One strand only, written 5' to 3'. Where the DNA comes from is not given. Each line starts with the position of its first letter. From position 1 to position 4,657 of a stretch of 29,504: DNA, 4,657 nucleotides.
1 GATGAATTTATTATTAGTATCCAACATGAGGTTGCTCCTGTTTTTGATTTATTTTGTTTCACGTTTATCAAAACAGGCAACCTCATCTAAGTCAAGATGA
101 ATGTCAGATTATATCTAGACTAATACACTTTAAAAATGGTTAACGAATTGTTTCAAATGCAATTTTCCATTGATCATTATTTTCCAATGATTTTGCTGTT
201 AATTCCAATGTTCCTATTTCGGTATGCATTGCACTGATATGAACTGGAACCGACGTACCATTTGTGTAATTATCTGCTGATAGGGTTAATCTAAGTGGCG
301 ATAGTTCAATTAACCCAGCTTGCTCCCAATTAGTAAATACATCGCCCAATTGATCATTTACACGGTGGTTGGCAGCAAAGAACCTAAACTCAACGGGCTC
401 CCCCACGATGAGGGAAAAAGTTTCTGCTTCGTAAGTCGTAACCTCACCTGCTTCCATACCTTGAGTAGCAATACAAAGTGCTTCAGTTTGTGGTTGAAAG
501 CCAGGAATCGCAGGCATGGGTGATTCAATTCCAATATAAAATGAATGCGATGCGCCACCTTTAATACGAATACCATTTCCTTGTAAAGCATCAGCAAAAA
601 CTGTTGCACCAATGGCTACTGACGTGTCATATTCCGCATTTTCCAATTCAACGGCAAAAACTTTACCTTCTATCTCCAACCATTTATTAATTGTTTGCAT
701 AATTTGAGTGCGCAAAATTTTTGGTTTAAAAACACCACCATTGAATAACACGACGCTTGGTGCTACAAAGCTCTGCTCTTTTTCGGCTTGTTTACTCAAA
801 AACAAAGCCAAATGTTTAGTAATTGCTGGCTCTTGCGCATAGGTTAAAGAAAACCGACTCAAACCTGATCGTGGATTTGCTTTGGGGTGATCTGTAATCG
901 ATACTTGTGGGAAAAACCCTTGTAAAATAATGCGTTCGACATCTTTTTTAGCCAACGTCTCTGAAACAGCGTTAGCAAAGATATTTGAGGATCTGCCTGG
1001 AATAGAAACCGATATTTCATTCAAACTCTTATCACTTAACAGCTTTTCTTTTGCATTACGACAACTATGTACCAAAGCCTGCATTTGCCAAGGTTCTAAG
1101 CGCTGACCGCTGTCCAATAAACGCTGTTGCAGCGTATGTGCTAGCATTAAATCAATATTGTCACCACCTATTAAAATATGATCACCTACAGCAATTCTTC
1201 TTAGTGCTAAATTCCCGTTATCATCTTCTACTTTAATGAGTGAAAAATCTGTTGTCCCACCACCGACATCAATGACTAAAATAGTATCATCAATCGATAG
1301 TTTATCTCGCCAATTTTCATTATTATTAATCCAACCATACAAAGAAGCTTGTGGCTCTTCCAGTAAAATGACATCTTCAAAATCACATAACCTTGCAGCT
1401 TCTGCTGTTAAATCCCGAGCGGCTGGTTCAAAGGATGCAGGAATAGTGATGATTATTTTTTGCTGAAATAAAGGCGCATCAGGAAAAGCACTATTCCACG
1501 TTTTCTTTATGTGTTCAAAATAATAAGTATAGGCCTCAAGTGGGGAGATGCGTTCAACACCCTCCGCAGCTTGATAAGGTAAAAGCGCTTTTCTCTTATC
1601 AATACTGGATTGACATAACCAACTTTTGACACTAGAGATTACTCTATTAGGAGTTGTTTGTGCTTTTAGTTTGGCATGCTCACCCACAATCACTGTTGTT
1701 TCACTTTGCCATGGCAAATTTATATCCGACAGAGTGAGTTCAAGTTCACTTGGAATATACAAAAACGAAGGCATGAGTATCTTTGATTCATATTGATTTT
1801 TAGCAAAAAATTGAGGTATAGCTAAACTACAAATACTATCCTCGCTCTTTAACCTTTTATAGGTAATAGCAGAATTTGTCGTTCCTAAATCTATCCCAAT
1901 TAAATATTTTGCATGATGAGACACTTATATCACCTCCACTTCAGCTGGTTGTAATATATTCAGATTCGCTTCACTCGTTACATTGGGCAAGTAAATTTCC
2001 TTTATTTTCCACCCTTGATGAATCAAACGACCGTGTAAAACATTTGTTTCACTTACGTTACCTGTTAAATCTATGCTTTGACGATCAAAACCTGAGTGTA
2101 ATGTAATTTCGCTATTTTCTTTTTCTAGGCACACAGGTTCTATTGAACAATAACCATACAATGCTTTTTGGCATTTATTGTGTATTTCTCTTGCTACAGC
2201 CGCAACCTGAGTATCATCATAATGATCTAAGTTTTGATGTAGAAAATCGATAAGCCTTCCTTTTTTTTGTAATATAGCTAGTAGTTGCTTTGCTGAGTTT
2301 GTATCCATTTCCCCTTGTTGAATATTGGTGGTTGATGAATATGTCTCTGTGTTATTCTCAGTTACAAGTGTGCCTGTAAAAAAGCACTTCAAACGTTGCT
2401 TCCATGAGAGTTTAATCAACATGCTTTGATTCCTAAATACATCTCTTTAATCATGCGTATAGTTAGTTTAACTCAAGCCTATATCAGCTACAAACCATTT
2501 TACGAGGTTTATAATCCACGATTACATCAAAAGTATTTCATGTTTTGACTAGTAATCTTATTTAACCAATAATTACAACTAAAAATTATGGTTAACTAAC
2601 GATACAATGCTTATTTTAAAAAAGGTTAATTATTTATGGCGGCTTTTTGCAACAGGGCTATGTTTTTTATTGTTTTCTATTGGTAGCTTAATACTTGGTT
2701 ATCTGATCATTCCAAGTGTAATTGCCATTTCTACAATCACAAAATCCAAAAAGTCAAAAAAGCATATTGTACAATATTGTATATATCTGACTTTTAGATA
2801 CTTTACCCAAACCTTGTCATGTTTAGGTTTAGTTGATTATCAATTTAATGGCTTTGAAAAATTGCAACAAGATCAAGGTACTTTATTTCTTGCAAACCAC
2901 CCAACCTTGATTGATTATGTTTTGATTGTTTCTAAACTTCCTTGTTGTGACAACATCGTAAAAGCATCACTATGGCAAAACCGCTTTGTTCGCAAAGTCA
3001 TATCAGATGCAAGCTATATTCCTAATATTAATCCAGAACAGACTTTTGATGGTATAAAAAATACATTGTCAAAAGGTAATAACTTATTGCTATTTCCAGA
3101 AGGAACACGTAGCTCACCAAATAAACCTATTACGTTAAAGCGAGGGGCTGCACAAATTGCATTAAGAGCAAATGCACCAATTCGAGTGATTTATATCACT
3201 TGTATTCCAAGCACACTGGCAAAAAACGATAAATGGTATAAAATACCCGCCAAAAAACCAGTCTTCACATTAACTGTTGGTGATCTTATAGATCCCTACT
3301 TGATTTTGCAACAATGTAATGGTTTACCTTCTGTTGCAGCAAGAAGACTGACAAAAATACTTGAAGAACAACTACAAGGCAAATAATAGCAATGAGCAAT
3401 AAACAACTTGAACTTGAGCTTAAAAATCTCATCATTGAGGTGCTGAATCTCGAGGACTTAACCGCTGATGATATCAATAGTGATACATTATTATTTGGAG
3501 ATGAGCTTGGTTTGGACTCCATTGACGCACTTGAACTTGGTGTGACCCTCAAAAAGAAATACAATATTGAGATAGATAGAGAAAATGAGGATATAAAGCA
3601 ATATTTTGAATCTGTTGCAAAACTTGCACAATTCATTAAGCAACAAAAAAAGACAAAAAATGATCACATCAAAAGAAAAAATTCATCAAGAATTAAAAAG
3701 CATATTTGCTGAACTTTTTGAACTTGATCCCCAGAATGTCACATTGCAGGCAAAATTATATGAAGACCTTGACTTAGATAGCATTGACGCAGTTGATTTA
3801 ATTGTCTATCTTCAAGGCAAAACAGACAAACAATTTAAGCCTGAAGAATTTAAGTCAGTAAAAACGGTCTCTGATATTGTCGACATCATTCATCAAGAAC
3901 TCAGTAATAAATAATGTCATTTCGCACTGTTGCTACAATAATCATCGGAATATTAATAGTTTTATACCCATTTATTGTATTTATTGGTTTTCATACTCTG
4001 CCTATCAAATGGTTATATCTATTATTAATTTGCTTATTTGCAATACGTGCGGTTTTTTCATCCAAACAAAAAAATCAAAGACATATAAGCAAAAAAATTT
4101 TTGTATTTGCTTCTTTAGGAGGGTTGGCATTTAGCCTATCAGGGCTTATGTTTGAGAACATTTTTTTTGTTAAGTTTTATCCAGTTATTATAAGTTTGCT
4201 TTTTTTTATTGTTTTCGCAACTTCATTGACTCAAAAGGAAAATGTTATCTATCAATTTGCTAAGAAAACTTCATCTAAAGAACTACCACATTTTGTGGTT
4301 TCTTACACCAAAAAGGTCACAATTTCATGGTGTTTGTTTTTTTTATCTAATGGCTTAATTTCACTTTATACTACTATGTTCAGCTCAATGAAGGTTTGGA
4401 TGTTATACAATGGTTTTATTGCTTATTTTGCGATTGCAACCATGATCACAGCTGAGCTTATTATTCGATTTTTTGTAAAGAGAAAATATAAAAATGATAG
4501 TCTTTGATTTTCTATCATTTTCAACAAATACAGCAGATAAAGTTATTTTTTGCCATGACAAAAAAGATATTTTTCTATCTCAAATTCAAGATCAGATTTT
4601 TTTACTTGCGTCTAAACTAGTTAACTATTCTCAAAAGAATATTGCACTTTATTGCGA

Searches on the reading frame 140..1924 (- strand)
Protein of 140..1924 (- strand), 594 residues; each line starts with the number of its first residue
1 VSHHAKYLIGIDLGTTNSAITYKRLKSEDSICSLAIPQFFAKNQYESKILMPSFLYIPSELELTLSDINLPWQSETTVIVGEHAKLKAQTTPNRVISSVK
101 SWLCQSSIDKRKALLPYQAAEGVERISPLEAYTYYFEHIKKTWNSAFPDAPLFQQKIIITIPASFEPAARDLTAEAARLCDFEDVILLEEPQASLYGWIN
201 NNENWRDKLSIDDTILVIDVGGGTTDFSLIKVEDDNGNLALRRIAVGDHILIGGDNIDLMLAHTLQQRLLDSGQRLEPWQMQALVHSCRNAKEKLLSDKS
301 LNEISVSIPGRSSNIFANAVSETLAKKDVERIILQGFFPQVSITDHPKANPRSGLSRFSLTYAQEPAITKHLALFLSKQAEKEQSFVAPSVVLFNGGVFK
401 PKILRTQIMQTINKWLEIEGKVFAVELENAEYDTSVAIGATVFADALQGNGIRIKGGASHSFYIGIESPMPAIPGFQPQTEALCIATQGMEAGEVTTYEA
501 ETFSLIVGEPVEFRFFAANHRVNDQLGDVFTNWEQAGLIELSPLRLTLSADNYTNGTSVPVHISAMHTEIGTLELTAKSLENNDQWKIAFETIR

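Call 50: search_protein_families(library=pfam, proteins=[window:140-1924:-], max_evalue=0.001)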
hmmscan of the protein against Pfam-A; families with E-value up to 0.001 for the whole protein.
window:140-1924:- (594 aa): 2 families
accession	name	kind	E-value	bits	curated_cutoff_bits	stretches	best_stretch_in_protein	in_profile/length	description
PF00012.26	HSP70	-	3.2e-17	62.4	20.6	1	77-331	43-300/599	Hsp70 protein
PF06723.19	MreB_Mbl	-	4.3e-05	22.9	27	0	139-258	78-181/327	MreB/Mbl protein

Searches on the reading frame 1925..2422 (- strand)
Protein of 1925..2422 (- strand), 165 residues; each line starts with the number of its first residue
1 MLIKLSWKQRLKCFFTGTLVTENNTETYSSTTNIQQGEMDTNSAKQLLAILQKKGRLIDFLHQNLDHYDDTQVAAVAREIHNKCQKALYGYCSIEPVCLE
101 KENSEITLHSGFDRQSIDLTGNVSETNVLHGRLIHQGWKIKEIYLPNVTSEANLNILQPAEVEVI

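Call 50: search_protein_families(library=pfam, proteins=[window:1925-2422:-], max_evalue=0.001)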
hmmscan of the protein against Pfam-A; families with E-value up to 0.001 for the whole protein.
window:1925-2422:- (165 aa): 1 family
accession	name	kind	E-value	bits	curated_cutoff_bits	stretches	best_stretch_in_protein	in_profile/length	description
PF10816.13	DUF2760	-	4.2e-41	140.1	25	1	42-163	3-124/124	Domain of unknown function (DUF2760)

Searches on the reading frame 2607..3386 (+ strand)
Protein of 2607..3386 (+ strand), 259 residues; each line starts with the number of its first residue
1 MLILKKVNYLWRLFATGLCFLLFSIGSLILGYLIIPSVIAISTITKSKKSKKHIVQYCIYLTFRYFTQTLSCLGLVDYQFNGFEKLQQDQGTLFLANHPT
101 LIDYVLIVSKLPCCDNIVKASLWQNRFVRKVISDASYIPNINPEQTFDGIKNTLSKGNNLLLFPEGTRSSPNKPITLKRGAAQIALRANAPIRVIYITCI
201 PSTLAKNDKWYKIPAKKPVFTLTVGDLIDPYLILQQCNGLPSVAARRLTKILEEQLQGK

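Call 50: search_protein_families(library=pfam, proteins=[window:2607-3386:+], max_evalue=0.001)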
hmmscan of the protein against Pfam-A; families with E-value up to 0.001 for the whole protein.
window:2607-3386:+ (259 aa): 1 family
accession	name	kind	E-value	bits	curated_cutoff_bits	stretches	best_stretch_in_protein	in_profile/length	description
PF01553.26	Acyltransferase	-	3.3e-15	56.5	23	1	80-196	4-130/132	Acyltransferase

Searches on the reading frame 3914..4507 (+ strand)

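Call 50: search_protein_families(library=pfam, proteins=[window:3914-4507:+], max_evalue=0.001)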
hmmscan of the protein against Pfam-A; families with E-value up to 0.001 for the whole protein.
window:3914-4507:+ (197 aa): 1 family
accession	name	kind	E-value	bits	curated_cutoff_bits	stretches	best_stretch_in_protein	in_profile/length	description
PF04279.20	IspA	-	0.00034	21.3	28.7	1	17-186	7-172/176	Intracellular septation protein A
